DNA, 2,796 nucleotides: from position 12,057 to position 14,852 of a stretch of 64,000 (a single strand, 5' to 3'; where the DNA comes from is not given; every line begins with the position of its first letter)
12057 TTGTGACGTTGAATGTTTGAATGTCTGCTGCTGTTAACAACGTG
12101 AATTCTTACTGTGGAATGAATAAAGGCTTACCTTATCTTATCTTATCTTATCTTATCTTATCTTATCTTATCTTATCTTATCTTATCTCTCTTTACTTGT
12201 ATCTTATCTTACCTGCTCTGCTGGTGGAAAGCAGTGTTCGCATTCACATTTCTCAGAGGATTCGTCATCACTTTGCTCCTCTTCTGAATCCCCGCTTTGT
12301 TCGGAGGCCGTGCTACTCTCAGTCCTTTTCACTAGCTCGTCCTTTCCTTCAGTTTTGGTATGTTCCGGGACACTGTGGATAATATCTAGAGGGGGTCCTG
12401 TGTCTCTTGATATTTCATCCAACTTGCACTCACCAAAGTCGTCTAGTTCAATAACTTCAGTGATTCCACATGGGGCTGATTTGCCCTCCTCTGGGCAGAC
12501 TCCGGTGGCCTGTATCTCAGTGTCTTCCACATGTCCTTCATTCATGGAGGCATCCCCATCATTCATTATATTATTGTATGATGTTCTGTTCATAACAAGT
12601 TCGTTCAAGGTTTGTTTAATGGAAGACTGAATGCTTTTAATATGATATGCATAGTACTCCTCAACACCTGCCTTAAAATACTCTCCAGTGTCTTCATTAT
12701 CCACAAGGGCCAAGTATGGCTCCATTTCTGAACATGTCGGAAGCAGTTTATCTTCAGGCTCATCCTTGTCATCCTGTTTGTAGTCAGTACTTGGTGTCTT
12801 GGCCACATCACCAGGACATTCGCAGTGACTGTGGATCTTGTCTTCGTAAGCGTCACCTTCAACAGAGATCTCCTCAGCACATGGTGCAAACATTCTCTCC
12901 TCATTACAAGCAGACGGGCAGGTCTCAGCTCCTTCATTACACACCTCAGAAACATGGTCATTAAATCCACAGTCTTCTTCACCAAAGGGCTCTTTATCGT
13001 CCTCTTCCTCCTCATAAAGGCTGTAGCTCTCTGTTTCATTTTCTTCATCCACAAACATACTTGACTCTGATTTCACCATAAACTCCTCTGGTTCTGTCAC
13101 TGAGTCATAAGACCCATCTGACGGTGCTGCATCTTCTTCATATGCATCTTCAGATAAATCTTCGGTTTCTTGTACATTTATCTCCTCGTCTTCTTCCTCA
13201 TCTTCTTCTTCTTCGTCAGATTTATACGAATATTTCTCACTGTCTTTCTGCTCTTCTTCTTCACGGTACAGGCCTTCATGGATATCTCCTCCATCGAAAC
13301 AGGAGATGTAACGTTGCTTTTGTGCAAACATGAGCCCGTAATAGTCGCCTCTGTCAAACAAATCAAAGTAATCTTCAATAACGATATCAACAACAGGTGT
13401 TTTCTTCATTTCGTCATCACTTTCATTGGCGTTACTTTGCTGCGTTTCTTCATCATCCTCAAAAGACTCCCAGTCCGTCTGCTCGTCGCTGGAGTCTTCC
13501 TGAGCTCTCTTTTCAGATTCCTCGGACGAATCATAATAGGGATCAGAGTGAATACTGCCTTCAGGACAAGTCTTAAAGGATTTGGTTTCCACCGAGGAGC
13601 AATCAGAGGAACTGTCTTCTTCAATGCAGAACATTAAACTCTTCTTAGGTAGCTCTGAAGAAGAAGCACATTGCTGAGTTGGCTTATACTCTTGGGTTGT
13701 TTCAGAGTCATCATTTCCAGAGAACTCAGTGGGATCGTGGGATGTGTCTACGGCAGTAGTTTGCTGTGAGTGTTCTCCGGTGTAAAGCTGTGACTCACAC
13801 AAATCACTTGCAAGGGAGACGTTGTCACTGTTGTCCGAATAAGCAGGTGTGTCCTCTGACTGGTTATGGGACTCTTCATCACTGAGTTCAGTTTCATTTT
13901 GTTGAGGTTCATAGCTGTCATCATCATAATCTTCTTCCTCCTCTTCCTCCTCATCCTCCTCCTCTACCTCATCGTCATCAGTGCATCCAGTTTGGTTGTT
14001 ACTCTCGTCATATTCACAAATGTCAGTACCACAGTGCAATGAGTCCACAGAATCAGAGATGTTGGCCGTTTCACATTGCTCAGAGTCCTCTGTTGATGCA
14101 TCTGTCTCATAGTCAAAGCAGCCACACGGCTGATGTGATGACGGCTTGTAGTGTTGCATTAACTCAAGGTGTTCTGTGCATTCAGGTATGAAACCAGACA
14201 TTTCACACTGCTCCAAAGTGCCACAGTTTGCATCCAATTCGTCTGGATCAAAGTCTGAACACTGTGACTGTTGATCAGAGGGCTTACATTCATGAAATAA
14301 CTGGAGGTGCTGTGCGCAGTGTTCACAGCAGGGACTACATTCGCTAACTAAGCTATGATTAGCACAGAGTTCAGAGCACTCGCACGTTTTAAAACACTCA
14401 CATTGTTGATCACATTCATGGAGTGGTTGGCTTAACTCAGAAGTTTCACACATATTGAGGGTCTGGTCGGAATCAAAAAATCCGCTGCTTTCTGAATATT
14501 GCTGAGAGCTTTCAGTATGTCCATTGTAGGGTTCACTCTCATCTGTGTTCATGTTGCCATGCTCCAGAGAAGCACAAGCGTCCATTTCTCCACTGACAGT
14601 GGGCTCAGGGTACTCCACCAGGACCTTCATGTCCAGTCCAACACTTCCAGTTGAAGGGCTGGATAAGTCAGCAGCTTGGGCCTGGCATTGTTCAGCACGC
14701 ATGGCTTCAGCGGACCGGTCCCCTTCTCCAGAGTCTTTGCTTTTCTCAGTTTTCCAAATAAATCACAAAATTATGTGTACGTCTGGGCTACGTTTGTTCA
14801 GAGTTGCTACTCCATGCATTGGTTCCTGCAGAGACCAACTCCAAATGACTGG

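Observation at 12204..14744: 2.5-kb fully open, hyper-acidic Cys-patterned reading frame in ctdspl intron 2, splice- and phase-compatible with both flanking phosphatase exons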

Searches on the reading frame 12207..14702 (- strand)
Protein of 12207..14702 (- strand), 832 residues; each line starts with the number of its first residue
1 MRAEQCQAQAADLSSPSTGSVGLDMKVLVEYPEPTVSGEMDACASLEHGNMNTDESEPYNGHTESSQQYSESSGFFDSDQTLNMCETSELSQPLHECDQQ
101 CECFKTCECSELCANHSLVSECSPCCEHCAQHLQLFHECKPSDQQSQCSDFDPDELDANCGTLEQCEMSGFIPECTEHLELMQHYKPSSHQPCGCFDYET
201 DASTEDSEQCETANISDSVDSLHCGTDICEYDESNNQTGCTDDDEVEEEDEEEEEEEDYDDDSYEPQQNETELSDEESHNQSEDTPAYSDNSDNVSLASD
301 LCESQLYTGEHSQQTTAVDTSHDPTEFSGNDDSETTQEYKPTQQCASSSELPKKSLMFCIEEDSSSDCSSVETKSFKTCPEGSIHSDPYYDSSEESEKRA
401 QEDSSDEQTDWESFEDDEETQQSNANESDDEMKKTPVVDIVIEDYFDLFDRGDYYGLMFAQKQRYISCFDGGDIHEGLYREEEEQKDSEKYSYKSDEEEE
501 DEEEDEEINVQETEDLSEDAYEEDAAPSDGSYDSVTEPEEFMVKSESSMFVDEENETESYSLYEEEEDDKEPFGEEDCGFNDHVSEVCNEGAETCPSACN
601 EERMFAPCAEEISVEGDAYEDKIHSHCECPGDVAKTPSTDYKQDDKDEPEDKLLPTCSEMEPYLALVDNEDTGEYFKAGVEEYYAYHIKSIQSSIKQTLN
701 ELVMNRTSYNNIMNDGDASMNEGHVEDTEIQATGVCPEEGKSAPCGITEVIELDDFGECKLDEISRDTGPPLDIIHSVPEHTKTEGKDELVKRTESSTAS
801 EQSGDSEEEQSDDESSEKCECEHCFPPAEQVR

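Call 3: search_protein_families(library=pfam, proteins=[window:12207-14702:-], max_evalue=1)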
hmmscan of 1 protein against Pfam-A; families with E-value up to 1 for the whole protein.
window:12207-14702:- (832 aa): 0 families
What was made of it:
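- Tried and rejected: Pfam scan of the 832-aa ORF at E<=1: no family (call 3).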

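Call 6: find_homologous_proteins(query=window:12207-14702:-, max_evalue=0.001)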
Query window:12207-14702:- (832 aa): 120 proteins with E <= 0.001 among 8000 candidates.
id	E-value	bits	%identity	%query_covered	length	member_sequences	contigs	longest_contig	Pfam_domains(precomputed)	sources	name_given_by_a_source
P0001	0.0e+0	1834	100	100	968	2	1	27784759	PF03031.25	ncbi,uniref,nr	ncbi:probable serine/threonine-protein kinase kinX isoform X2 [Mugil cephalus]|uniref:probable serin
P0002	0.0e+0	1124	69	100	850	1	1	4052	-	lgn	-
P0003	1.8e-221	756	53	100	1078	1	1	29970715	PF03031.25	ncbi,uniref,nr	ncbi:probable serine/threonine-protein kinase kinX isoform X1 [Siniperca chuatsi]|uniref:probable se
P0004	2.7e-215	736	54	100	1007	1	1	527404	PF03031.25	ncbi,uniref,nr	ncbi:dentin sialophosphoprotein-like [Stegastes partitus]|uniref:protein-serine/threonine phosphatas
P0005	5.0e-213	728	53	98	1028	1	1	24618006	PF03031.25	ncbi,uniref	ncbi:uncharacterized protein [Trachinotus anak]|uniref:uncharacterized protein isoform X1 n=1 Tax=Tr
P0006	1.5e-212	727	51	100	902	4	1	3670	-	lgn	-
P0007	8.4e-209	714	52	100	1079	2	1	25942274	PF03031.25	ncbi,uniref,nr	ncbi:uncharacterized protein LOC118339458 isoform X1 [Morone saxatilis]|uniref:uncharacterized prote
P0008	2.1e-204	700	51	100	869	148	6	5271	-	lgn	-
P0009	6.3e-203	695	50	100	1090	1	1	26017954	PF03031.25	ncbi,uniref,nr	ncbi:uncharacterized protein LOC121194186 isoform X1 [Toxotes jaculatrix]|uniref:uncharacterized pro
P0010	1.3e-194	667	50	100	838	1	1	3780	-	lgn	-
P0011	1.7e-194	667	50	100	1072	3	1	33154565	PF03031.25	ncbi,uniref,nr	ncbi:uncharacterized protein ctdsp1 isoform X1 [Sebastes umbrosus]|uniref:uncharacterized protein ct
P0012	2.8e-190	653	50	100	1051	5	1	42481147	PF03031.25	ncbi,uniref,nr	ncbi:uncharacterized protein ctdsp1 isoform X1 [Sander lucioperca]|uniref:uncharacterized protein ct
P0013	5.8e-190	652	49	100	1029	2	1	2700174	PF03031.25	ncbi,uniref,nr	ncbi:uncharacterized protein AKAME5_001329700 [Lates japonicus]|uniref:protein-serine/threonine phos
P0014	8.1e-190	651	50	100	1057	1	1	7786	PF03031.25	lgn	-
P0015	9.5e-189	648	50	100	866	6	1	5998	-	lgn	-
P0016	8.9e-186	638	49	100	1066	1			PF03031.25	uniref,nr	uniref:uncharacterized protein LOC124067097 isoform X1 n=1 Tax=Scatophagus argus TaxID=75038 RepID=U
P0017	2.2e-183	630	50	100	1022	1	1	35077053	PF03031.25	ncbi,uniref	ncbi:uncharacterized protein [Leuresthes tenuis]|uniref:uncharacterized protein isoform X1 n=1 Tax=L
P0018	3.2e-183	630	49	100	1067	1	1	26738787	PF03031.25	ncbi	ncbi:uncharacterized protein PEZ65_006542 isoform 1-T1 [Lycodopsis pacificus]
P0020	1.2e-181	624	49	100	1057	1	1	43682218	PF03031.25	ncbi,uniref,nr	ncbi:uncharacterized protein ctdsp1 isoform X1 [Larimichthys crocea]|uniref:uncharacterized protein 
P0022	1.2e-176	608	48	100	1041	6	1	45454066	PF03031.25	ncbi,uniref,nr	ncbi:uncharacterized protein LOC117251546 isoform X1 [Epinephelus lanceolatus]|uniref:uncharacterize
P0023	1.9e-176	607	48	100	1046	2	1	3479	PF03031.25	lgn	-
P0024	1.3e-175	604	49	99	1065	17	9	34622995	PF03031.25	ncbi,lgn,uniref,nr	ncbi:protein PFC0760c isoform X1 [Thunnus albacares]|uniref:protein PFC0760c isoform X1 n=1 Tax=Thun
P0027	8.4e-175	602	47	100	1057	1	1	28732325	PF03031.25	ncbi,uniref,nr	ncbi:uncharacterized protein LOC113123874 isoform X1 [Mastacembelus armatus]|uniref:uncharacterized 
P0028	7.4e-174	599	49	100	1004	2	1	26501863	PF03031.25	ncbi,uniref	ncbi:uncharacterized protein [Paralichthys olivaceus]|uniref:uncharacterized protein isoform X1 n=1 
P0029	3.3e-172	593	46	100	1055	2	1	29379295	PF03031.25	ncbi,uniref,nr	ncbi:probable serine/threonine-protein kinase kinX isoform X1 [Etheostoma cragini]|uniref:probable s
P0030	1.6e-168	581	47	100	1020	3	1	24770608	PF03031.25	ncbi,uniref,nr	ncbi:uncharacterized protein LOC118119669 isoform X1 [Hippoglossus stenolepis]|uniref:uncharacterize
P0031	4.0e-167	576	49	99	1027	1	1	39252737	PF03031.25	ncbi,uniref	ncbi:uncharacterized protein PAE49_013363 [Odontesthes bonariensis]|uniref:uncharacterized protein L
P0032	1.3e-164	568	52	83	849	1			PF03031.25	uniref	uniref:protein-serine/threonine phosphatase n=1 Tax=Acanthochromis polyacanthus TaxID=80966 RepID=A0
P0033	1.3e-164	568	46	100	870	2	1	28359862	-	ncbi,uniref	ncbi:probable serine/threonine-protein kinase kinX isoform X2 [Channa argus]|uniref:probable serine/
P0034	2.2e-162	561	46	100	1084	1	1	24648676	PF03031.25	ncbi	ncbi:hypothetical protein PAMP_004105 [Pampus punctatissimus]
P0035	3.2e-162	560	46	100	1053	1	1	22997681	PF03031.25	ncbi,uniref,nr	ncbi:uncharacterized protein LOC118320566 isoform X1 [Scophthalmus maximus]|uniref:uncharacterized p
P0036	1.5e-160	555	46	100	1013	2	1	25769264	PF03031.25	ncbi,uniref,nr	ncbi:uncharacterized protein LOC128455838 isoform X1 [Pleuronectes platessa]|uniref:uncharacterized 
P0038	4.0e-159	550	46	100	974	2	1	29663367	PF03031.25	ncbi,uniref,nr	ncbi:uncharacterized protein LOC132987061 isoform X1 [Labrus mixtus]|uniref:uncharacterized protein 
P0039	5.1e-159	549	45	100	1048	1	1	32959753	PF03031.25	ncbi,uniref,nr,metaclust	ncbi:protein FYV8-like [Kryptolebias marmoratus]|uniref:protein FYV8-like n=1 Tax=Kryptolebias marmo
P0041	7.4e-159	549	46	100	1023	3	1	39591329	PF03031.25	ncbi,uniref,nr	ncbi:uncharacterized protein [Pseudochaenichthys georgianus]|uniref:uncharacterized protein isoform 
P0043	1.7e-155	538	45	100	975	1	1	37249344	PF03031.25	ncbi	ncbi:unnamed protein product [Ophioblennius macclurei]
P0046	2.7e-151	524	44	99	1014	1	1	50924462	PF03031.25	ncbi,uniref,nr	ncbi:uncharacterized protein LOC133446111 [Cololabis saira]|uniref:uncharacterized protein LOC133446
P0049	1.8e-147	511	43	100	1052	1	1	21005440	PF03031.25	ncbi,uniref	ncbi:uncharacterized protein LOC119228629 isoform X1 [Pungitius pungitius]|uniref:uncharacterized pr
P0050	1.9e-146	508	44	100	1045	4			PF03031.25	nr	nr:uncharacterized protein LOC120834194 isoform X1 [Gasterosteus aculeatus aculeatus]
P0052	1.7e-145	505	42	100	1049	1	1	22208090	PF03031.25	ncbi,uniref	ncbi:uncharacterized protein [Antennarius striatus]|uniref:uncharacterized protein isoform X1 n=1 Ta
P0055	2.8e-142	494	43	100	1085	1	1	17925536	PF03031.25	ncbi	ncbi:uncharacterized protein AB9W97_020401 [Spinachia spinachia]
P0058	1.4e-137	479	43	100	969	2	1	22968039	PF03031.25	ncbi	ncbi:uncharacterized protein ACNS7B_024580 [Menidia menidia]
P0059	2.0e-136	475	43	100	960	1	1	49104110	PF03031.25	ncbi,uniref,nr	ncbi:uncharacterized protein LOC121522714 isoform X1 [Cheilinus undulatus]|uniref:uncharacterized pr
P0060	4.3e-132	460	49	75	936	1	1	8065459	PF03031.25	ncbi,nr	ncbi:hypothetical protein NQZ68_007203 [Dissostichus eleginoides]|nr:hypothetical protein NQZ68_0072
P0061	1.3e-131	459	44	99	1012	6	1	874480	PF03031.25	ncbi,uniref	ncbi:hypothetical protein CRENBAI_012255 [Crenichthys baileyi]|uniref:protein-serine/threonine phosp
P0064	9.2e-125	436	42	98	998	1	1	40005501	PF03031.25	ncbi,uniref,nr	ncbi:probable serine/threonine-protein kinase kinX [Solea solea]|uniref:probable serine/threonine-pr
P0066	2.3e-119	418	41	99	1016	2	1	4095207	PF03031.25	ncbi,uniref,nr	ncbi:dentin sialophosphoprotein-like [Cyprinodon tularosa]|uniref:dentin sialophosphoprotein-like n=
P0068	5.5e-116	407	40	99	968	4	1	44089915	PF03031.25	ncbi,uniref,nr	ncbi:uncharacterized protein LOC105938025 isoform X2 [Fundulus heteroclitus]|uniref:uncharacterized 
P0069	1.4e-113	399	43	64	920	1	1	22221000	PF03031.25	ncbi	ncbi:uncharacterized protein V6R79_000749 [Siganus canaliculatus]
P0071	2.4e-109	385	41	97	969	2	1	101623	PF03031.25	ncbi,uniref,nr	ncbi:uncharacterized protein LOC106936977 [Poecilia latipinna]|uniref:uncharacterized protein LOC106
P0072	7.7e-107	377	45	80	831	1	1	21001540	PF03031.25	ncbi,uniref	ncbi:uncharacterized protein [Clinocottus analis]|uniref:uncharacterized protein isoform X1 n=1 Tax=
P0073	2.8e-105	372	41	99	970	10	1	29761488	PF03031.25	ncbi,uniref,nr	ncbi:uncharacterized protein LOC122839955 [Gambusia affinis]|uniref:uncharacterized protein LOC12283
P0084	1.3e-92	330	47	58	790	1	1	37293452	PF03031.25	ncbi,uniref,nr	ncbi:hypothetical protein FQN60_009285 [Etheostoma spectabile]|uniref:FCP1 homology domain-containin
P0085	3.9e-91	325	41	84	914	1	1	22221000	PF03031.25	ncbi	ncbi:uncharacterized protein V6R79_000749 [Siganus canaliculatus]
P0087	6.6e-91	324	47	59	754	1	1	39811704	PF03031.25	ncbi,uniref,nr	ncbi:hypothetical protein F7725_001696 [Dissostichus mawsoni]|uniref:protein-serine/threonine phosph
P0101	1.2e-80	290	37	100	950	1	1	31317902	PF03031.25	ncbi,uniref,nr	ncbi:hypothetical protein OJAV_G00209190 [Oryzias javanicus]|uniref:protein-serine/threonine phospha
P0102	3.5e-80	289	36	59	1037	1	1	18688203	PF03031.25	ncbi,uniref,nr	ncbi:uncharacterized protein ctdsp1 isoform X1 [Betta splendens]|uniref:protein-serine/threonine pho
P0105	3.0e-79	286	37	100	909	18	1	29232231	PF03031.25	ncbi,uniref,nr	ncbi:uncharacterized protein isoform X3 [Takifugu rubripes]|uniref:uncharacterized protein isoform X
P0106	8.9e-79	284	38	80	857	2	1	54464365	PF03031.25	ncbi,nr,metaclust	ncbi:dentin matrix acidic phosphoprotein 1-like [Nothobranchius furzeri]|nr:dentin matrix acidic pho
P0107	1.1e-77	280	36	100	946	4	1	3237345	PF03031.25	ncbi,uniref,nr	ncbi:CTD small phosphatase-like protein [Oryzias melastigma]|uniref:protein-serine/threonine phospha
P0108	1.2e-67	247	38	66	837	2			PF03031.25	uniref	uniref:protein-serine/threonine phosphatase n=1 Tax=Cynoglossus semilaevis TaxID=244447 RepID=A0A3P8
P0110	2.2e-65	240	39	70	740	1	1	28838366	PF03031.25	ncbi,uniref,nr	ncbi:CTD small phosphatase-like protein [Takifugu flavidus]|uniref:CTD small phosphatase-like protei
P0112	2.0e-56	210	33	57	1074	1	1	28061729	PF03031.25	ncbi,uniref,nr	ncbi:hypothetical protein NHX12_007003 [Muraenolepis orangiensis]|uniref:protein-serine/threonine ph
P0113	1.3e-52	198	35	59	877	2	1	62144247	PF03031.25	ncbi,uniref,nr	ncbi:uncharacterized protein LOC133564249 [Nerophis ophidion]|uniref:uncharacterized protein LOC1335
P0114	1.5e-48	184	30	100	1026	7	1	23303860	PF03031.25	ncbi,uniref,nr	ncbi:probable serine/threonine-protein kinase kinX isoform X1 [Gadus macrocephalus]|uniref:probable 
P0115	9.7e-46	175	43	9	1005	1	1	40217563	PF03031.25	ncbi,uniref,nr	ncbi:hypothetical protein NL108_017747 [Boleophthalmus pectinirostris]|uniref:probable serine/threon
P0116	2.6e-45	173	35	58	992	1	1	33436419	PF03031.25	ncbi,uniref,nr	ncbi:probable serine/threonine-protein kinase kinX [Periophthalmus magnuspinnatus]|uniref:probable s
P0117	2.7e-32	130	36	49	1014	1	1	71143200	PF03031.25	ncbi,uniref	ncbi:hypothetical protein WMY93_001977 [Mugilogobius chulae]|uniref:protein-serine/threonine phospha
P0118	7.6e-26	109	34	43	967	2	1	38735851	PF03031.25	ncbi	ncbi:uncharacterized protein [Eucyclogobius newberryi]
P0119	2.9e-22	97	36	25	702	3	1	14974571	PF03031.25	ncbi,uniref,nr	ncbi:uncharacterized protein LOC119139844 [Syngnathus acus]|uniref:uncharacterized protein LOC119139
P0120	1.1e-18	85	37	25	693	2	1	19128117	PF03031.25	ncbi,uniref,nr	ncbi:uncharacterized protein [Syngnathus scovelli]|uniref:uncharacterized protein isoform X2 n=1 Tax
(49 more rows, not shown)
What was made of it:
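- On FCP/SCP HAD-type CTD phosphatases (Pfam PF03031, NIF): PF03031 is precomputed on the orthologues (call 6).
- Closest known: CTDSPL. Different: Several orthologues of this locus are named ctdsp1 (call 6).
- Acanthomorphs (call 6).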

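Call 9: find_encoding_contigs(protein=P0023, flank=5000, max_places=4)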
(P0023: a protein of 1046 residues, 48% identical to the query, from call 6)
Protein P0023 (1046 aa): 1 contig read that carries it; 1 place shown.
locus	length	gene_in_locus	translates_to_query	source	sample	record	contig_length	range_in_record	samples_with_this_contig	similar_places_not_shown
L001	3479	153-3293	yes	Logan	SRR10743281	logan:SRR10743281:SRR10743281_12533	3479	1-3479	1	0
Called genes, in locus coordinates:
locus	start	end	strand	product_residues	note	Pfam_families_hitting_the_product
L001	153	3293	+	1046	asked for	PF03031:NIF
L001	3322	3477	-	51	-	?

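Call 10: find_encoding_contigs(protein=P0014, flank=5000, max_places=4)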
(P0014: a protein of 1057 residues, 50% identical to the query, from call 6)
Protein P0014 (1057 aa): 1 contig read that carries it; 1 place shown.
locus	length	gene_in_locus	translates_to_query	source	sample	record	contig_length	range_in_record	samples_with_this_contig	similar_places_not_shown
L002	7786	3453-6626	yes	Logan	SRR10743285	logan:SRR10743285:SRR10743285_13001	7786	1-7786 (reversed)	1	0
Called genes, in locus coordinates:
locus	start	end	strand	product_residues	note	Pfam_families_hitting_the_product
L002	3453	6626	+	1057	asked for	PF03031:NIF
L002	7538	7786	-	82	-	?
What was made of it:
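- Logan contigs L001 and L002 carry the big exon fused in frame to the phosphatase exons with no introns (calls 9, 10). Both available mRNA contigs are spliced to the phosphatase exons (calls 9, 10).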

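Call 13: list_cluster_members(proteins=[P0001])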
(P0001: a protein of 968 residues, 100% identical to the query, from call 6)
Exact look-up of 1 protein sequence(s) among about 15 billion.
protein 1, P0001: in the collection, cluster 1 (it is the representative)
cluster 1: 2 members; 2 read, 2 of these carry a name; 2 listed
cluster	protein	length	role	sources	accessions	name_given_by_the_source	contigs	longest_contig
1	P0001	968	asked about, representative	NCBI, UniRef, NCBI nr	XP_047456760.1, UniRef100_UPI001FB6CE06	probable serine/threonine-protein kinase kinX isoform X2 [Mugil cephalus] | probable serine/threonine-protein kinase kinX isoform X2 n=1 Tax=Mugil cephalus ...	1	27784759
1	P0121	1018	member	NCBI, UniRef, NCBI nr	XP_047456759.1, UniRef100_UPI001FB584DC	uncharacterized protein LOC125017520 isoform X1 [Mugil cephalus] | uncharacterized protein LOC125017520 isoform X1 n=1 Tax=Mugil cephalus TaxID=48193 ...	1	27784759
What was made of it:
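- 100% match to XP_047456760.1/XP_047456759.1 (calls 6, 13).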

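Call 16: find_encoding_contigs(protein=P0002, flank=5000, max_places=3)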
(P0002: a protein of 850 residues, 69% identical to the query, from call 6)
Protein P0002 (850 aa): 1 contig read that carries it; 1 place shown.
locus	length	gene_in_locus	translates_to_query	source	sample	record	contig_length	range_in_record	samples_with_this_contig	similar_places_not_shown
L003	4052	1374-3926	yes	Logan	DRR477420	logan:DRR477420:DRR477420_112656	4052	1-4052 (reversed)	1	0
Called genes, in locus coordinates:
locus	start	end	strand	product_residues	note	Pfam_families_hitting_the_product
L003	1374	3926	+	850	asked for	-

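Call 17: find_encoding_contigs(protein=P0121, flank=10000, max_places=6)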
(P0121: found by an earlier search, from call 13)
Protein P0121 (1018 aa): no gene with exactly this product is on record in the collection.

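Call 19: find_encoding_contigs(protein=P0001, flank=10000, max_places=3)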
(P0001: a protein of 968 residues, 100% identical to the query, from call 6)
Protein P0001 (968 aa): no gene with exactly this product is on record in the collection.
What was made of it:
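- The exact-product look-ups found nothing on record (calls 17, 19).
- Tried and rejected: Exact-product look-ups of the two Mugil RefSeq proteins, to find Mugil transcripts: not on record (calls 17, 19).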
